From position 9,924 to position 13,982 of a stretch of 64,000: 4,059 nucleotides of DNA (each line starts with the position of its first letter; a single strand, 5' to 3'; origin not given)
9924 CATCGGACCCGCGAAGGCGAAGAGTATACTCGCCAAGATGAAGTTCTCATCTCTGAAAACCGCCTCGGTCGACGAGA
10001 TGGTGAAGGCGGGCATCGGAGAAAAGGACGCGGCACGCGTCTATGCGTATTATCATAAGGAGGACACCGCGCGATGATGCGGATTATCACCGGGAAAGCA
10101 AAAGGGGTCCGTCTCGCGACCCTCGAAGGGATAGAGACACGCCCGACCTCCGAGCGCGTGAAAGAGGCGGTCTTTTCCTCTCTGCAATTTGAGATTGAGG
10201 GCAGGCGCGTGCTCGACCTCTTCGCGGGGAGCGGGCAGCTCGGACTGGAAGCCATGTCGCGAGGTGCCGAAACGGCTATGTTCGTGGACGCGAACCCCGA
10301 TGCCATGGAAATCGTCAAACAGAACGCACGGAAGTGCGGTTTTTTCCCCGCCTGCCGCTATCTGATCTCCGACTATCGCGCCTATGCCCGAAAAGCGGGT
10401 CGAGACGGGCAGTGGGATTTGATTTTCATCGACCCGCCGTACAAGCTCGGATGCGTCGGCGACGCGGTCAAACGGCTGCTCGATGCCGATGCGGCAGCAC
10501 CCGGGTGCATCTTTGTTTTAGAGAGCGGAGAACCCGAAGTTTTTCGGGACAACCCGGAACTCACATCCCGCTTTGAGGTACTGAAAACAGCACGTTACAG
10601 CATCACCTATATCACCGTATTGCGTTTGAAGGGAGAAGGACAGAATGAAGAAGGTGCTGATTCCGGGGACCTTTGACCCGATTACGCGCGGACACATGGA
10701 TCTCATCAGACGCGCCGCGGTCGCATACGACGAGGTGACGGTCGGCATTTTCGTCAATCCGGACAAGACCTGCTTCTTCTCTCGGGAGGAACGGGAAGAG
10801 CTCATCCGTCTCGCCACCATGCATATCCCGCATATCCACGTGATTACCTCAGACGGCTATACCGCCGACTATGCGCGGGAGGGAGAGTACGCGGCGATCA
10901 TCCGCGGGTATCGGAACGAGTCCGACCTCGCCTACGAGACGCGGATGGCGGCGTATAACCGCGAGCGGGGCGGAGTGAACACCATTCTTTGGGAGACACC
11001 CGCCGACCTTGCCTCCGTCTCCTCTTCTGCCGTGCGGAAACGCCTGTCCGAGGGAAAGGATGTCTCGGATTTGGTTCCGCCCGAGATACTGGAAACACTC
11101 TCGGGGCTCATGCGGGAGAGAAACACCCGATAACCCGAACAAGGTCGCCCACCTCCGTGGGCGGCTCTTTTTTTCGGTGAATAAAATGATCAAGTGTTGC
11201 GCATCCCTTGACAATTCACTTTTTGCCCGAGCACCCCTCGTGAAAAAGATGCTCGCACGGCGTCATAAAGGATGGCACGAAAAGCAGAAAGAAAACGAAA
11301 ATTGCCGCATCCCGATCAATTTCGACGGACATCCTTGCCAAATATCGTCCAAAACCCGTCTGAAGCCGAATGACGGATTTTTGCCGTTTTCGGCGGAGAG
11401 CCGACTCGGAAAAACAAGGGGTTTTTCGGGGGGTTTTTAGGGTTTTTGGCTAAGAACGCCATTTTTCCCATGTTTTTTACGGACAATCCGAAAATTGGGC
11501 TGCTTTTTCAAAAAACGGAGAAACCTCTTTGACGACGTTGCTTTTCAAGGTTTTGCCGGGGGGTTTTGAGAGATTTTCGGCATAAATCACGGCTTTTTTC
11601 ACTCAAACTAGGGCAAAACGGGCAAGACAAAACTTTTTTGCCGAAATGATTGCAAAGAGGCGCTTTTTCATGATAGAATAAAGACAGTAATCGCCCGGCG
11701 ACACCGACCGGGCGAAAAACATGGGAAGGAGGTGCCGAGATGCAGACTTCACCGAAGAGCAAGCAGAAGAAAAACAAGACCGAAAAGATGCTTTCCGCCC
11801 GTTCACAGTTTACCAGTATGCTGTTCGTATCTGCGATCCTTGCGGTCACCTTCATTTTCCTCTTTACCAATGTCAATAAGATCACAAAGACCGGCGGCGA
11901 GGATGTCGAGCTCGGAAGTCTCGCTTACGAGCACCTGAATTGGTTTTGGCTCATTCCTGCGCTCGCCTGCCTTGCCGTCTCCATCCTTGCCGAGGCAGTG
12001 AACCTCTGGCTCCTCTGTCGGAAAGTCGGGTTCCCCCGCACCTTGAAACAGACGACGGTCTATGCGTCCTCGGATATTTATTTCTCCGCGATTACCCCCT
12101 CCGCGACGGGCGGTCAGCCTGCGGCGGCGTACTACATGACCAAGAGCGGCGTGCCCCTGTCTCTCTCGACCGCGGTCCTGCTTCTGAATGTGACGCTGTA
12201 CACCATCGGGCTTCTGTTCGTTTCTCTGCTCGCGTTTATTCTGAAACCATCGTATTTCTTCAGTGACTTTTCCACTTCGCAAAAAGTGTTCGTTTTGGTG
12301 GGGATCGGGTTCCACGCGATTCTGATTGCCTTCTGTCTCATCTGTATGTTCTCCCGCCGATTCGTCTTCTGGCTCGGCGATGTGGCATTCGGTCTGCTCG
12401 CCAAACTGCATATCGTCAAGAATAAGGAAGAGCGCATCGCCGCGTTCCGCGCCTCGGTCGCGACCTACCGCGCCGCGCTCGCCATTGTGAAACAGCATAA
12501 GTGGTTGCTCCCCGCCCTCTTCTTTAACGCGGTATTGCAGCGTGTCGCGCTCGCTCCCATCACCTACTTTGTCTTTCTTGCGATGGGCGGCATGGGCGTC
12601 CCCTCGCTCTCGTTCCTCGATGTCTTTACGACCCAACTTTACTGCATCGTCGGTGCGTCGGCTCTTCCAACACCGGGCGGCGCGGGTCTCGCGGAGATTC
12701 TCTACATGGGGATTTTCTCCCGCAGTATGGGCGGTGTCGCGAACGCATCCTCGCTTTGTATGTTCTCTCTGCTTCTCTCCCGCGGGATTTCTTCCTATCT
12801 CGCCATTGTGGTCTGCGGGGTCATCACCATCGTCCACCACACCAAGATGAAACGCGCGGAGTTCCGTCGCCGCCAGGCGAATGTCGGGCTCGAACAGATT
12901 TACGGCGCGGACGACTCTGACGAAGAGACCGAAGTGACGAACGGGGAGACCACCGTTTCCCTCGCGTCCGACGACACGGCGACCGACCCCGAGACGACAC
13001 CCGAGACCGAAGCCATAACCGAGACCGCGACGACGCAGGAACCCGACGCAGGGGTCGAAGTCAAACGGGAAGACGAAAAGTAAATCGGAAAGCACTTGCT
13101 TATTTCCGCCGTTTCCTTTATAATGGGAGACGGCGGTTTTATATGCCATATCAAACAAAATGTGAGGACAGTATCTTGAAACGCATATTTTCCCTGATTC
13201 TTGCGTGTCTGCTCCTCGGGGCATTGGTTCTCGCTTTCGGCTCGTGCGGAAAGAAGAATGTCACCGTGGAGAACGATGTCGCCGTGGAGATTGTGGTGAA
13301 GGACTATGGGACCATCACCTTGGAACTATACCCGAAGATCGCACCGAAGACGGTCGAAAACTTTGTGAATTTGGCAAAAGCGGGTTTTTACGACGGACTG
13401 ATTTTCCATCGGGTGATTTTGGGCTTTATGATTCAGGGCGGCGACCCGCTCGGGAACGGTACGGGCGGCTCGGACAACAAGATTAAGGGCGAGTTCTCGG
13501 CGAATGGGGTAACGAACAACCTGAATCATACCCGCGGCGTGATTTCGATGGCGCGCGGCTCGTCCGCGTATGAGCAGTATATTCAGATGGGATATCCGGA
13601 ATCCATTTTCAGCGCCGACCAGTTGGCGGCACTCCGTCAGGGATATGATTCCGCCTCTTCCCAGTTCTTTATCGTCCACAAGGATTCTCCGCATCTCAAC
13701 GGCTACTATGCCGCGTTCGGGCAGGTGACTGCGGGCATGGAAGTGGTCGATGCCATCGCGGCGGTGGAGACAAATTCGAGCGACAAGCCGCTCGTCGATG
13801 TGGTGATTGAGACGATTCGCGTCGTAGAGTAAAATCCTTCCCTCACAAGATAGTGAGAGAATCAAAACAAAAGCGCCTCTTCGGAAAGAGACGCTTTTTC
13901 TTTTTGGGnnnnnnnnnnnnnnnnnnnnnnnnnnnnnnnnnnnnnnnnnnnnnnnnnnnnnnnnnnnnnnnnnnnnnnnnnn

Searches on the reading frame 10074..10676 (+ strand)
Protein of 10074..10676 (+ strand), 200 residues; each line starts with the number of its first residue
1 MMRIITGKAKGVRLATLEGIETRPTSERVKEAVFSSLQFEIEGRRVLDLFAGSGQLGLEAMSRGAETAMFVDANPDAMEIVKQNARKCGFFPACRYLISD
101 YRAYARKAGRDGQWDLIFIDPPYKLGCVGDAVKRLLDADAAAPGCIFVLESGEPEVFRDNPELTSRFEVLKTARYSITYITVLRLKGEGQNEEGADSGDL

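Call 77: search_protein_families(library=pfam, proteins=[window:10074-10676:+], max_evalue=0.0001)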
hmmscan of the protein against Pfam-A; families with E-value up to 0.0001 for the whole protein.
window:10074-10676:+ (200 aa): 5 families
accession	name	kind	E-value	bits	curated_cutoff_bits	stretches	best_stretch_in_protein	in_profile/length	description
PF03602.21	Cons_hypoth95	-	1.1e-43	149.4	24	1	2-180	1-178/182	Conserved hypothetical protein 95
PF05175.20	MTS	-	7.3e-07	29.4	23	1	37-133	27-120/170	Methyltransferase small domain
PF02086.21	MethyltransfD12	-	4.4e-05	23.8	22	0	42-107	20-79/253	D12 class N6 adenine-specific DNA methyltransferase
PF13649.12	Methyltransf_25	-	4.8e-05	24.4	27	1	46-119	1-70/97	Methyltransferase domain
PF13847.12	Methyltransf_31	-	6.7e-05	23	27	1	43-133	4-92/145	Methyltransferase domain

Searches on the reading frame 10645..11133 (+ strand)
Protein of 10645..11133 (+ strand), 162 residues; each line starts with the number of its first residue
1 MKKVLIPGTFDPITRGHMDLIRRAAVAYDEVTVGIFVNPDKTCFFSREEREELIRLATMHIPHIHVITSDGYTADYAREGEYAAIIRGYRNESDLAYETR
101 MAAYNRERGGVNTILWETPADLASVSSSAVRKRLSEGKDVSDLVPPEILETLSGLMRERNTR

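Call 77: search_protein_families(library=pfam, proteins=[window:10645-11133:+], max_evalue=0.0001)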
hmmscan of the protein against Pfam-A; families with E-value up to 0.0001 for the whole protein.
window:10645-11133:+ (162 aa): 2 families
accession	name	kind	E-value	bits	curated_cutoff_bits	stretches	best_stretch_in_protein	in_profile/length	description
PF01467.32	CTP_transf_like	-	4.3e-17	63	21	1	5-133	1-133/133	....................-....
PF08218.17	Citrate_ly_lig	-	1.7e-07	31.5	20.9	1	11-74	9-70/182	Citrate lyase ligase C-terminal domain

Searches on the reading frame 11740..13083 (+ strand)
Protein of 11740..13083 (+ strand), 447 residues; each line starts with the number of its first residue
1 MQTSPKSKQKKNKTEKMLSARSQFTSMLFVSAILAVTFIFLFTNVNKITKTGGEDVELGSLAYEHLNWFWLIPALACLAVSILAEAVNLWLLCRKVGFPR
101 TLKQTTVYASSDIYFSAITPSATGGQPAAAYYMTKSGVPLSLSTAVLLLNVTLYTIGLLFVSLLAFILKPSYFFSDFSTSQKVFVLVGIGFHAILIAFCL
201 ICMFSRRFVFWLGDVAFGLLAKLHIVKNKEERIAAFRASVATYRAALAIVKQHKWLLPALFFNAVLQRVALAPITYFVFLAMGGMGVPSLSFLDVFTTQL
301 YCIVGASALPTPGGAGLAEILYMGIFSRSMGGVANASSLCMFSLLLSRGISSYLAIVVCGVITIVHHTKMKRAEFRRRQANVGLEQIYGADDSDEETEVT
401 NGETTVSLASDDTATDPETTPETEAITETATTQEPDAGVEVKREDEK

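Call 77: search_protein_families(library=pfam, proteins=[window:11740-13083:+], max_evalue=0.0001)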
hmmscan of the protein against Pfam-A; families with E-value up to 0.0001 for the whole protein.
window:11740-13083:+ (447 aa): 1 family
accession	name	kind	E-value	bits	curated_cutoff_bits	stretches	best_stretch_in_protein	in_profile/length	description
PF03706.18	LPG_synthase_TM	-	8.5e-24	85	33.4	1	61-358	26-301/302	Lysylphosphatidylglycerol synthase TM region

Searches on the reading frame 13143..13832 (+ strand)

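Call 77: search_protein_families(library=pfam, proteins=[window:13143-13832:+], max_evalue=0.0001)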
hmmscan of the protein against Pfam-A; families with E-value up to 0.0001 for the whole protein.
window:13143-13832:+ (229 aa): 1 family
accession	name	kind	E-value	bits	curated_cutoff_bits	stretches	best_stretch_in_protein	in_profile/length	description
PF00160.26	Pro_isomerase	-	5.5e-47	160.4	21.7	2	48-140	2-97/159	Cyclophilin type peptidyl-prolyl cis-trans isomerase/CLD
